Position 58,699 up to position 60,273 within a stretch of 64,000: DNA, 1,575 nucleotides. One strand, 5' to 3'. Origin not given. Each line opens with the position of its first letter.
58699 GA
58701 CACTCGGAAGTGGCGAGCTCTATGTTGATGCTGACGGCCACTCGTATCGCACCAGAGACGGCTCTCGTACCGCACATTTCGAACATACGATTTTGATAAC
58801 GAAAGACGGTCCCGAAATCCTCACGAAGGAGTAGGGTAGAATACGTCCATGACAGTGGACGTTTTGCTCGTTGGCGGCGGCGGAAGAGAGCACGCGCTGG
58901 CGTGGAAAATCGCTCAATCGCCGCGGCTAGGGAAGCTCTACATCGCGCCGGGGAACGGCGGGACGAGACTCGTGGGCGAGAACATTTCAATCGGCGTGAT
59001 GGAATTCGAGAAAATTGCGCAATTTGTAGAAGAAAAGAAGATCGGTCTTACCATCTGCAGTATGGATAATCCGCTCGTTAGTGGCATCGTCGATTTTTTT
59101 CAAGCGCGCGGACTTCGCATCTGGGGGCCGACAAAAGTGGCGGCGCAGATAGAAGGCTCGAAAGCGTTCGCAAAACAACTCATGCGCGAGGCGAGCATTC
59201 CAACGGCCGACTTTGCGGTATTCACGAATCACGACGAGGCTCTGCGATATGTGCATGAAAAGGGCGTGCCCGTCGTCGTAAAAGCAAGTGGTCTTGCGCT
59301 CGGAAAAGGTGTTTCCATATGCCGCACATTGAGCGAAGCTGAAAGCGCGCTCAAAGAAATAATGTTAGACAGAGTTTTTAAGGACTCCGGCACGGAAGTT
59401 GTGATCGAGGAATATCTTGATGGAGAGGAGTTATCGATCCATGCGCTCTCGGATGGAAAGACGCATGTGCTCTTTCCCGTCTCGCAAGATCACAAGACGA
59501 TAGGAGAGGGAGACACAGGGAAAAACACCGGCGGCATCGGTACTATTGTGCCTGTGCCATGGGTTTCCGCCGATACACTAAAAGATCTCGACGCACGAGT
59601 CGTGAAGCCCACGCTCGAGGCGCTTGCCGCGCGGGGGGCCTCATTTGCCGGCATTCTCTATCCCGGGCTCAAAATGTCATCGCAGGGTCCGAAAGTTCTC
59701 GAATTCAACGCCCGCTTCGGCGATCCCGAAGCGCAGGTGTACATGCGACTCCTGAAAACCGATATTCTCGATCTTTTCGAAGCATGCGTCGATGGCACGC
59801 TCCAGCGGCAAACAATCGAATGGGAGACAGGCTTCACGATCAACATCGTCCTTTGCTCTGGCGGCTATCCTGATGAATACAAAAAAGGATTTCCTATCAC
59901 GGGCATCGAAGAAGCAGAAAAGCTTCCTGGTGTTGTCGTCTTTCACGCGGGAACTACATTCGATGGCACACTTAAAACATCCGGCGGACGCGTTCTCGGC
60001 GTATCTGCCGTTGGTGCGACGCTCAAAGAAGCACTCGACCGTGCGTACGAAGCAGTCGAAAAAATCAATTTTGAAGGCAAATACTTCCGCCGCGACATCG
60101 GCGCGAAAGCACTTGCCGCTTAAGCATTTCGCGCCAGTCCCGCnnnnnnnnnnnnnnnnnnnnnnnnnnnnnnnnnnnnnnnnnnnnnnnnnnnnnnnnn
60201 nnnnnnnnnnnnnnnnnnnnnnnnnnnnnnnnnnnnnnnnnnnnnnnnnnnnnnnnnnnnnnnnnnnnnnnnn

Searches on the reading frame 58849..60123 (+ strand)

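Call 65: search_protein_families(library=pfam, proteins=[window:58849-60123:+], max_evalue=0.001)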
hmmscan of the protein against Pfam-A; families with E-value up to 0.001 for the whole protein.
window:58849-60123:+ (424 aa): 9 families
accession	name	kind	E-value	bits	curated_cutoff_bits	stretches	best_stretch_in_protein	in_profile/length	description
PF01071.24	GARS_A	-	3e-70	236.5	27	1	103-295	1-194/194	Phosphoribosylglycinamide synthetase, ATP-grasp (A) domain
PF02844.21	GARS_N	-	3.3e-33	114.9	29.5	1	4-102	2-100/100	Phosphoribosylglycinamide synthetase, N domain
PF02843.22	GARS_C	-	3.4e-31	107.9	34.8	1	331-420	2-92/92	Phosphoribosylglycinamide synthetase, C domain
PF02786.22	CPSase_L_D2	-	1.4e-07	31.7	19.8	1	105-209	2-109/211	Carbamoyl-phosphate synthase L chain, ATP binding domain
PF02222.28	ATP-grasp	-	5.8e-07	29.8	27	1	111-202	2-89/179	ATP-grasp domain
PF07478.18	Dala_Dala_lig_C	-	1.8e-06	28.1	24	1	111-209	1-100/204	D-ala D-ala ligase C-terminus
PF13535.11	ATP-grasp_4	-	1.4e-05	25.2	27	1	140-208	3-81/160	ATP-grasp domain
PF02655.19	ATP-grasp_3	-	8.9e-05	23.1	23.2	1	136-291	28-158/160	ATP-grasp domain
PF18603.7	LAL_C2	-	0.00014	22.5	29.4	1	350-409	14-76/78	L-amino acid ligase C-terminal domain 2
